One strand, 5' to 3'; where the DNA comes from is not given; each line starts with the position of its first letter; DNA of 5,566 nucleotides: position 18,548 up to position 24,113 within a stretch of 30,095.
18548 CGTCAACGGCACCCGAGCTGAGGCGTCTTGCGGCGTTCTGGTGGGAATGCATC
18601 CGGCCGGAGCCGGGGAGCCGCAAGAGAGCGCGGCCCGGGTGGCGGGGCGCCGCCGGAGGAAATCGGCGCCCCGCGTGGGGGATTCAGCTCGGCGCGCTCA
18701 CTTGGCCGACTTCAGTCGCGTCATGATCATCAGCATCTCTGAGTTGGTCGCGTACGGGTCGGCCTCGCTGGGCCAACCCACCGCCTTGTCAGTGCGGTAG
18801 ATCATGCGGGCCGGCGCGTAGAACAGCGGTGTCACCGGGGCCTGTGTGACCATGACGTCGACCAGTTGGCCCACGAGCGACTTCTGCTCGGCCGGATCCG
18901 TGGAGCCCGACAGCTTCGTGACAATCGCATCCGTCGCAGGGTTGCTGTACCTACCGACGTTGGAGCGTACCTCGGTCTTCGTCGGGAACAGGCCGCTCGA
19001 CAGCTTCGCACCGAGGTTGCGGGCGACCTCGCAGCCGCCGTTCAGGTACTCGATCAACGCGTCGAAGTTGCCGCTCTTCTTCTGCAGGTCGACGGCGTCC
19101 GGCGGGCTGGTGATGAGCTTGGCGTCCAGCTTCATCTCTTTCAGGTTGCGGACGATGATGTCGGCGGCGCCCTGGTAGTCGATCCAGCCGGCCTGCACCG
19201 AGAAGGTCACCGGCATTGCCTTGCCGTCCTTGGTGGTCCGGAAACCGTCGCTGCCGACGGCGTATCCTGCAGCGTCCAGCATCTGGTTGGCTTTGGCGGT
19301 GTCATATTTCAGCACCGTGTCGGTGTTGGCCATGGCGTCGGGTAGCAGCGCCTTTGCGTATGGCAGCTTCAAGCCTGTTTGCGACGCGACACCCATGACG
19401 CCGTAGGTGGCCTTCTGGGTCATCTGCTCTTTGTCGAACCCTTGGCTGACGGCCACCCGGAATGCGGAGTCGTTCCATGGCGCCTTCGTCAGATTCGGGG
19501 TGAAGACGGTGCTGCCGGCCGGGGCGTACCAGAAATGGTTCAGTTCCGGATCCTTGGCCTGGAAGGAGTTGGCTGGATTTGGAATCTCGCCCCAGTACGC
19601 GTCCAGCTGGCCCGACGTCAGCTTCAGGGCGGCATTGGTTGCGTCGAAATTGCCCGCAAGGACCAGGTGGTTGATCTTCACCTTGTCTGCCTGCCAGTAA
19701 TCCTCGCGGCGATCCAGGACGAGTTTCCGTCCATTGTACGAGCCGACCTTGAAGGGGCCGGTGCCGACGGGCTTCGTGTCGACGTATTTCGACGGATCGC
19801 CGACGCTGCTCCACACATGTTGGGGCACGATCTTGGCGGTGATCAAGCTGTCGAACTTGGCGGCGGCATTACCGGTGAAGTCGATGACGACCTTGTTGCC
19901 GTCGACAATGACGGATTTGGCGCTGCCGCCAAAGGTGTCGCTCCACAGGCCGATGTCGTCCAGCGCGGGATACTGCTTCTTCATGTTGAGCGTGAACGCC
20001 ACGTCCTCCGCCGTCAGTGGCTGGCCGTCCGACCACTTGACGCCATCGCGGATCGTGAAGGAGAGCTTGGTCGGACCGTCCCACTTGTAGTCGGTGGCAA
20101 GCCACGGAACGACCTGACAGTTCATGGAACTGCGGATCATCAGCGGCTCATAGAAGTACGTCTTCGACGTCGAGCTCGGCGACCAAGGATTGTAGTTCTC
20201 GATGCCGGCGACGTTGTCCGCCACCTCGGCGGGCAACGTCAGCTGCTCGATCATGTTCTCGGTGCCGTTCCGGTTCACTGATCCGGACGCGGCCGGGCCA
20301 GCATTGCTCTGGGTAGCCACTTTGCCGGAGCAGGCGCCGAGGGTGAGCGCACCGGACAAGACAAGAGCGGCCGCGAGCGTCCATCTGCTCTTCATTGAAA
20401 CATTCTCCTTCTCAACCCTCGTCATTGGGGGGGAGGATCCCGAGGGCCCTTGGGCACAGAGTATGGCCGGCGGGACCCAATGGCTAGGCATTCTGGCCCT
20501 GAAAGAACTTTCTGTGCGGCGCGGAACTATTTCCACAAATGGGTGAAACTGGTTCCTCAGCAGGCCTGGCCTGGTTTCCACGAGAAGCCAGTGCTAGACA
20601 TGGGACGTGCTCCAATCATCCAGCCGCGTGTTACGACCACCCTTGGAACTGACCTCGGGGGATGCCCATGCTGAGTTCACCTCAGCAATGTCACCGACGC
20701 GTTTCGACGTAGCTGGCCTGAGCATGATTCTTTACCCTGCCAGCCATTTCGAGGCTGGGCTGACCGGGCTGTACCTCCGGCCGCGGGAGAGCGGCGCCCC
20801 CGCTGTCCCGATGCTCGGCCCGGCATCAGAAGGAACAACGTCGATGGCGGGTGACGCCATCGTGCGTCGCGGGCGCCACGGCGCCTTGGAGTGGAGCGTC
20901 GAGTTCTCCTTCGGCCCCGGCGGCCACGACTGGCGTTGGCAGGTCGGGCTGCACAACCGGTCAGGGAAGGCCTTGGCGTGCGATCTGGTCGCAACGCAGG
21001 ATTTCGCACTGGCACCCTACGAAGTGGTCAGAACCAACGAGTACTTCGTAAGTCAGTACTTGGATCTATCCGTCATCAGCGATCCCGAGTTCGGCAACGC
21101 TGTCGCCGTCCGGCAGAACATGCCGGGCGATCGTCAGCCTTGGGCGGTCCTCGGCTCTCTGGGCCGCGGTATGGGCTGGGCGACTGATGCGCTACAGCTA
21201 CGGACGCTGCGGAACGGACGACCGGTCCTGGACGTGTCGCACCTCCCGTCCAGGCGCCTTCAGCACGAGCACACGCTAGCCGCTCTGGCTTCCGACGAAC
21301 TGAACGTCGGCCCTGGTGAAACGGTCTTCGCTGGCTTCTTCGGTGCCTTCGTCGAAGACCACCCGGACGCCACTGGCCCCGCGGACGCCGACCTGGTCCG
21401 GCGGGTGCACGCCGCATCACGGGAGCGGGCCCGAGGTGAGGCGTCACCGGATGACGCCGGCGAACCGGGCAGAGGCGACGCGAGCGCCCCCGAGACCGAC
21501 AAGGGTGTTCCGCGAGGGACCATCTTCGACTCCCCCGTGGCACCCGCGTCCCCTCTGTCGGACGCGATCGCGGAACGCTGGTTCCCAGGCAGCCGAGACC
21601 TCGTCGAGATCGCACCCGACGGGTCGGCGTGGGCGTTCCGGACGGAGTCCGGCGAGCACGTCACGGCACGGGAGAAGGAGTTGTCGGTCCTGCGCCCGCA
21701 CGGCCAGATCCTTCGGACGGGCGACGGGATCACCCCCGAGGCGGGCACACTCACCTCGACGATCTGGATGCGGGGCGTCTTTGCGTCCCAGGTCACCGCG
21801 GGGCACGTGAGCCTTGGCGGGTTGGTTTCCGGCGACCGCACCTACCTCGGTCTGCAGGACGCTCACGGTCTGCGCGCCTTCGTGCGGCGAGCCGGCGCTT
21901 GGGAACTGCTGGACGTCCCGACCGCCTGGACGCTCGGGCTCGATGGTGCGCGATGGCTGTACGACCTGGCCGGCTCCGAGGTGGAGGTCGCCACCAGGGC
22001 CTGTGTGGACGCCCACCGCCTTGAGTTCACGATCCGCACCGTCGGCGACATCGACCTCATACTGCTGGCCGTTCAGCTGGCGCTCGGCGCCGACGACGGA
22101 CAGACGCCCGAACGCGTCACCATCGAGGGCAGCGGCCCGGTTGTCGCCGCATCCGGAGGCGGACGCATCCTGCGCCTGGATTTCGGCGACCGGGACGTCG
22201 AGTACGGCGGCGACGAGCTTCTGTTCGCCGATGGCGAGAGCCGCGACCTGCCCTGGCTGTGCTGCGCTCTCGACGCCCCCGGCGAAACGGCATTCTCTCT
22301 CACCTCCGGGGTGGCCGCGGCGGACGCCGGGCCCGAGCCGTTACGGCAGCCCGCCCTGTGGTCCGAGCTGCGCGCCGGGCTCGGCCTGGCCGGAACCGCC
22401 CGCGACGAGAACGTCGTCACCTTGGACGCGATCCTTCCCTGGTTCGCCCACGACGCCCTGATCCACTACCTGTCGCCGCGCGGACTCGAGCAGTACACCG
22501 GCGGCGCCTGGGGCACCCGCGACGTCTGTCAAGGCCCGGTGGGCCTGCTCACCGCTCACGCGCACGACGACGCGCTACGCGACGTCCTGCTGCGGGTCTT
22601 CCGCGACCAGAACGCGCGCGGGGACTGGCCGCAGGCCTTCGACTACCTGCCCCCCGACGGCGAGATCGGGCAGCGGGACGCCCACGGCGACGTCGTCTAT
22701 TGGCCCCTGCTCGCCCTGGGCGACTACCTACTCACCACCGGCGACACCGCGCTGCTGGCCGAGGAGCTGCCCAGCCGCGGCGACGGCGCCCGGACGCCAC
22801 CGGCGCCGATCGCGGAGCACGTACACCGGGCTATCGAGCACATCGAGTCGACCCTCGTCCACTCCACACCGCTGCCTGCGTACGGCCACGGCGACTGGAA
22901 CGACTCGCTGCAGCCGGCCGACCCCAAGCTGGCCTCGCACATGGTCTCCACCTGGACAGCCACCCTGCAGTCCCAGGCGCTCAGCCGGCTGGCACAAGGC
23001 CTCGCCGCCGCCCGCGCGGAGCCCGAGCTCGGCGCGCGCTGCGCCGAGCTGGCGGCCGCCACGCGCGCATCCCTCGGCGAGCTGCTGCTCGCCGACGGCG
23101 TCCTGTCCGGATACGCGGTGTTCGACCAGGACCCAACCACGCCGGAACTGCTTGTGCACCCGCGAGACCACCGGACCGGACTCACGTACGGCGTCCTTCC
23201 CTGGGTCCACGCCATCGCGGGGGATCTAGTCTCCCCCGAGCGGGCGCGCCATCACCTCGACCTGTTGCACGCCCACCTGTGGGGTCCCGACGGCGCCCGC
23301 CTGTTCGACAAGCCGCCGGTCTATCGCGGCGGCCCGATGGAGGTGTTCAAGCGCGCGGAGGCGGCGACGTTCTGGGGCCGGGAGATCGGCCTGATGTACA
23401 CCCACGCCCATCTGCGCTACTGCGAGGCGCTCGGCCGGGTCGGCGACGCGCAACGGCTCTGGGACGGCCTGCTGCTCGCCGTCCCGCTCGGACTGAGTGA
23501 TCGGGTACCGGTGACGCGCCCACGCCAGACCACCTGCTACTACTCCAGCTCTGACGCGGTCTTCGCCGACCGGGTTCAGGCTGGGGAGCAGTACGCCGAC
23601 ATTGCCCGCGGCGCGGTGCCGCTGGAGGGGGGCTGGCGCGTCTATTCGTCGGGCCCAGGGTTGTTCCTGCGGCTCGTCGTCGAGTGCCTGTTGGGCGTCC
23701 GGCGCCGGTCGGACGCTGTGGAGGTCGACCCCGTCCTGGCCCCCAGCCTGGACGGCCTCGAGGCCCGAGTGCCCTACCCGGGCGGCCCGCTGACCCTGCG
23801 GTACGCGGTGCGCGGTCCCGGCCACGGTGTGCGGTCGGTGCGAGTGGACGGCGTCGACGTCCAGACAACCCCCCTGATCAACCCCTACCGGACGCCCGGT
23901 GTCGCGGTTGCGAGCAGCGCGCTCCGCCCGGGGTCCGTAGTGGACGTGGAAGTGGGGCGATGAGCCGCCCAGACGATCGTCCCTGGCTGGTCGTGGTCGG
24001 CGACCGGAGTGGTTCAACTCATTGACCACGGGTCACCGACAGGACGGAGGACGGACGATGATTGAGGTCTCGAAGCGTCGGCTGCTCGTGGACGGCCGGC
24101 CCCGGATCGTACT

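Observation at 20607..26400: Candidate MalP/MalQ-like cycle for beta-1,2-glucans: SOGP phosphorylase paired with a GH35 transglucosylase-like enzyme, no beta-glucosidase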

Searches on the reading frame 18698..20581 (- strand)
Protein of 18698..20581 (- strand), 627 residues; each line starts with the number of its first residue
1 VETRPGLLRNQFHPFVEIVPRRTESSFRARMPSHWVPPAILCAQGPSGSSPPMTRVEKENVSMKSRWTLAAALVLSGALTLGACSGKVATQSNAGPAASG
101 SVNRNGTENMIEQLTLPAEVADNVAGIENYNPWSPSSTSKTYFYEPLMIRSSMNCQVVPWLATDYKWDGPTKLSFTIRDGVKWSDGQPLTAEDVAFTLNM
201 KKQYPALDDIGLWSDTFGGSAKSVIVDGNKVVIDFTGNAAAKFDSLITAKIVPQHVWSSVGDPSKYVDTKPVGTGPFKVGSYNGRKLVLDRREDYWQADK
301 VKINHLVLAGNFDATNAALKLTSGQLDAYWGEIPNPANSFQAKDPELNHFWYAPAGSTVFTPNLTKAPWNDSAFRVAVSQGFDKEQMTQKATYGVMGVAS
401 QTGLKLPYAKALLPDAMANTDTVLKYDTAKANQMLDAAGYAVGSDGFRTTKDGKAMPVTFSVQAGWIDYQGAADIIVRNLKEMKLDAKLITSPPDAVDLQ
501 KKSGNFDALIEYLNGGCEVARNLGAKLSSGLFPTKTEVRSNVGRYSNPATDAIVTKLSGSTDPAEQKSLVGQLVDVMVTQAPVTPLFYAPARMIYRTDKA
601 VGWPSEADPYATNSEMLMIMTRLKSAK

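Call 3: search_protein_families(library=pfam, proteins=[window:18698-20581:-])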
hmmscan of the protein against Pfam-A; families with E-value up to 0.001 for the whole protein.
window:18698-20581:- (627 aa): 1 family
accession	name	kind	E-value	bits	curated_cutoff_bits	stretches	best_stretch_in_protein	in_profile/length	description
PF00496.27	SBP_bac_5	-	4.7e-57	194.2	32.4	1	156-514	1-347/368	Bacterial extracellular solute-binding proteins, family 5 Middle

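Call 62: search_solved_structures(query=window:18698-20395:-, max_evalue=1e-10)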
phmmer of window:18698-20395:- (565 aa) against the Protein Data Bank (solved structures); distinct sequences matched with E-value up to 1e-10: 35.
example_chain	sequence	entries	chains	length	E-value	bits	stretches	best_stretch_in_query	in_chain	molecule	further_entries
6lzv_A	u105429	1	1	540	8e-44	153.3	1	64-549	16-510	Peptide ABC transporter, periplasmic peptide-binding protein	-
6lzw_A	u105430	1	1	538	1.3e-43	152.6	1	64-549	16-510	Peptide ABC transporter, periplasmic peptide-binding protein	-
5yqw_A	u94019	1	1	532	1.7e-43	152.3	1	64-549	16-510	Peptide ABC transporter, periplasmic peptide-binding protein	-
6lzq_A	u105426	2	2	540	1.8e-43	152.2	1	64-549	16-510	Peptide ABC transporter, periplasmic peptide-binding protein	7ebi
6lzu_A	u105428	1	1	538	2.1e-43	151.9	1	64-549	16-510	Peptide ABC transporter, periplasmic peptide-binding protein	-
6lzt_A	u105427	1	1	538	2.2e-43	151.9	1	64-549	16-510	Peptide ABC transporter, periplasmic peptide-binding protein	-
7ebm_A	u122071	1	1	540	1.2e-41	146.1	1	64-549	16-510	Peptide ABC transporter, periplasmic peptide-binding protein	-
1zty_A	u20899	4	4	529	3.9e-41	144.5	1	65-552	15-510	Chitin Oligosaccharide Binding Protein | Peptide ABC transporter, periplasmic peptide-binding protein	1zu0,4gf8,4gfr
4pft_A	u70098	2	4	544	4e-41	144.4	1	68-550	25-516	ABC transporter substrate-binding protein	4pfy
8i5j_A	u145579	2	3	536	4e-41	144.4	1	65-552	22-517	ABC transporter substrate-binding protein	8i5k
1vr5_A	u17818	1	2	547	4e-41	144.4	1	68-550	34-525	oligopeptide ABC transporter, periplasmic oligopeptide-binding protein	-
4pfu_A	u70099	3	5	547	9.6e-40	139.9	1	68-549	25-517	ABC transporter substrate-binding protein | Mannoside ABC transport system, sugar-binding protein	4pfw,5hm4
2o7i_A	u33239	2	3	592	1.3e-27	99.8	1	67-547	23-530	Oligopeptide ABC transporter, periplasmic oligopeptide-binding protein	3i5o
4jsd_A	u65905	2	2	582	1.8e-27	99.4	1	68-547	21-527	Oligopeptide ABC transporter, periplasmic oligopeptide-binding protein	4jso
2noo_A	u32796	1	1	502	2.6e-22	82.3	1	77-532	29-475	Nickel-binding periplasmic protein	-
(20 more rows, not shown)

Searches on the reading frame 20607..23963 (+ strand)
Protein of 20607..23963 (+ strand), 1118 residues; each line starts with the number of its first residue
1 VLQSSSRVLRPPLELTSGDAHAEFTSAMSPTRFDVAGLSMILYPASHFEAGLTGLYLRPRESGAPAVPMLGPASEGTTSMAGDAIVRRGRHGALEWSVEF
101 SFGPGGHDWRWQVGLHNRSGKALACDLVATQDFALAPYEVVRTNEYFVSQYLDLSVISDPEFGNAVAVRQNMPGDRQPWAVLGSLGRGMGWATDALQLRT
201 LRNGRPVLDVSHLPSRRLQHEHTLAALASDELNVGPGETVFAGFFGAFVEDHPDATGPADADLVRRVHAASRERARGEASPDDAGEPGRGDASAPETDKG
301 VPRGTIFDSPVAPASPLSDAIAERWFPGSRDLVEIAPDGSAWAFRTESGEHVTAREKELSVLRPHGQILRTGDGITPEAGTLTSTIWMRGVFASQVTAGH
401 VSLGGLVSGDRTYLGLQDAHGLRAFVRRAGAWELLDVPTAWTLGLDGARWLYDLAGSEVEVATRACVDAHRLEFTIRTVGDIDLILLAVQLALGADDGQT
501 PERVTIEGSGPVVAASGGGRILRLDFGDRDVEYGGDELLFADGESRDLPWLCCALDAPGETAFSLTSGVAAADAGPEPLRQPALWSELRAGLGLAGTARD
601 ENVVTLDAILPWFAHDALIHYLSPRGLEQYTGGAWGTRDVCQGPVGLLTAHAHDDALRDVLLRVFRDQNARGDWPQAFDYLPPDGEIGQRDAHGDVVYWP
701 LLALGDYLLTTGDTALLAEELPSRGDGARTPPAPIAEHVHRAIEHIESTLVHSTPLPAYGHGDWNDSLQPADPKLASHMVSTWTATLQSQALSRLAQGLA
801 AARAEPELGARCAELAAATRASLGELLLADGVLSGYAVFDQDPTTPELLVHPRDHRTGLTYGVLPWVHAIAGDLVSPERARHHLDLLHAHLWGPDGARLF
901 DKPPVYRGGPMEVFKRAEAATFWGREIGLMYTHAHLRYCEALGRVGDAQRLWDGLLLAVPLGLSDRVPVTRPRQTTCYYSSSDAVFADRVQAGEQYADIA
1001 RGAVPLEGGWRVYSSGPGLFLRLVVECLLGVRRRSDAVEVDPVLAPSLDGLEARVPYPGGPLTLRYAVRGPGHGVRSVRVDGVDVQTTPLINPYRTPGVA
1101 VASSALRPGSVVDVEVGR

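Call 3: search_protein_families(library=pfam, proteins=[window:20607-23963:+])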
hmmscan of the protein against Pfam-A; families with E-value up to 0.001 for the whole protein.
window:20607-23963:+ (1118 aa): 4 families
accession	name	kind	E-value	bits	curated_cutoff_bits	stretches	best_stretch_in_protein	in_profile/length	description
PF21958.2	SOGP_N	-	2.1e-46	158.7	27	1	24-242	2-222/225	SOGP N-terminal domain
PF21250.3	SOGP_2nd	-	2.2e-26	93.1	27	1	338-505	11-180/249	Glycoside phosphorylase supersandwich domain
PF17167.11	Glyco_hydro_94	-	7.5e-08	31.9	27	1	687-795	115-212/420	Glycosyl hydrolase 94 superfamily, catalytic domain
PF21270.2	SOGP_4th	-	0.00032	21.3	27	1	1030-1107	1-78/90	Glycoside phosphorylase C-terminal domain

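Call 5: search_solved_structures(query=window:20607-23963:+, show_alignments=1)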
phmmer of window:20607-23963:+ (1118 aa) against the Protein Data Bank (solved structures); distinct sequences matched with E-value up to 0.001: 5.
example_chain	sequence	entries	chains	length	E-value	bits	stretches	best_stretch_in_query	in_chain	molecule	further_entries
5h3z_A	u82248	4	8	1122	5.8e-143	481.4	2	605-1103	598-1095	Uncharacterized protein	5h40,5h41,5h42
8ho9_A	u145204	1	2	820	9.3e-10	40.2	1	612-769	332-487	Cellobiose phosphorylase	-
8hob_A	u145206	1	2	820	4.8e-09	37.8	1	612-769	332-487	Cellobiose phosphorylase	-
8ho7_A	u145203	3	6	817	4.9e-09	37.8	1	627-769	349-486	Cellobiose phosphorylase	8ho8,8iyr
3qde_A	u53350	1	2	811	4.9e-09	37.8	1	627-769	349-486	Cellobiose phosphorylase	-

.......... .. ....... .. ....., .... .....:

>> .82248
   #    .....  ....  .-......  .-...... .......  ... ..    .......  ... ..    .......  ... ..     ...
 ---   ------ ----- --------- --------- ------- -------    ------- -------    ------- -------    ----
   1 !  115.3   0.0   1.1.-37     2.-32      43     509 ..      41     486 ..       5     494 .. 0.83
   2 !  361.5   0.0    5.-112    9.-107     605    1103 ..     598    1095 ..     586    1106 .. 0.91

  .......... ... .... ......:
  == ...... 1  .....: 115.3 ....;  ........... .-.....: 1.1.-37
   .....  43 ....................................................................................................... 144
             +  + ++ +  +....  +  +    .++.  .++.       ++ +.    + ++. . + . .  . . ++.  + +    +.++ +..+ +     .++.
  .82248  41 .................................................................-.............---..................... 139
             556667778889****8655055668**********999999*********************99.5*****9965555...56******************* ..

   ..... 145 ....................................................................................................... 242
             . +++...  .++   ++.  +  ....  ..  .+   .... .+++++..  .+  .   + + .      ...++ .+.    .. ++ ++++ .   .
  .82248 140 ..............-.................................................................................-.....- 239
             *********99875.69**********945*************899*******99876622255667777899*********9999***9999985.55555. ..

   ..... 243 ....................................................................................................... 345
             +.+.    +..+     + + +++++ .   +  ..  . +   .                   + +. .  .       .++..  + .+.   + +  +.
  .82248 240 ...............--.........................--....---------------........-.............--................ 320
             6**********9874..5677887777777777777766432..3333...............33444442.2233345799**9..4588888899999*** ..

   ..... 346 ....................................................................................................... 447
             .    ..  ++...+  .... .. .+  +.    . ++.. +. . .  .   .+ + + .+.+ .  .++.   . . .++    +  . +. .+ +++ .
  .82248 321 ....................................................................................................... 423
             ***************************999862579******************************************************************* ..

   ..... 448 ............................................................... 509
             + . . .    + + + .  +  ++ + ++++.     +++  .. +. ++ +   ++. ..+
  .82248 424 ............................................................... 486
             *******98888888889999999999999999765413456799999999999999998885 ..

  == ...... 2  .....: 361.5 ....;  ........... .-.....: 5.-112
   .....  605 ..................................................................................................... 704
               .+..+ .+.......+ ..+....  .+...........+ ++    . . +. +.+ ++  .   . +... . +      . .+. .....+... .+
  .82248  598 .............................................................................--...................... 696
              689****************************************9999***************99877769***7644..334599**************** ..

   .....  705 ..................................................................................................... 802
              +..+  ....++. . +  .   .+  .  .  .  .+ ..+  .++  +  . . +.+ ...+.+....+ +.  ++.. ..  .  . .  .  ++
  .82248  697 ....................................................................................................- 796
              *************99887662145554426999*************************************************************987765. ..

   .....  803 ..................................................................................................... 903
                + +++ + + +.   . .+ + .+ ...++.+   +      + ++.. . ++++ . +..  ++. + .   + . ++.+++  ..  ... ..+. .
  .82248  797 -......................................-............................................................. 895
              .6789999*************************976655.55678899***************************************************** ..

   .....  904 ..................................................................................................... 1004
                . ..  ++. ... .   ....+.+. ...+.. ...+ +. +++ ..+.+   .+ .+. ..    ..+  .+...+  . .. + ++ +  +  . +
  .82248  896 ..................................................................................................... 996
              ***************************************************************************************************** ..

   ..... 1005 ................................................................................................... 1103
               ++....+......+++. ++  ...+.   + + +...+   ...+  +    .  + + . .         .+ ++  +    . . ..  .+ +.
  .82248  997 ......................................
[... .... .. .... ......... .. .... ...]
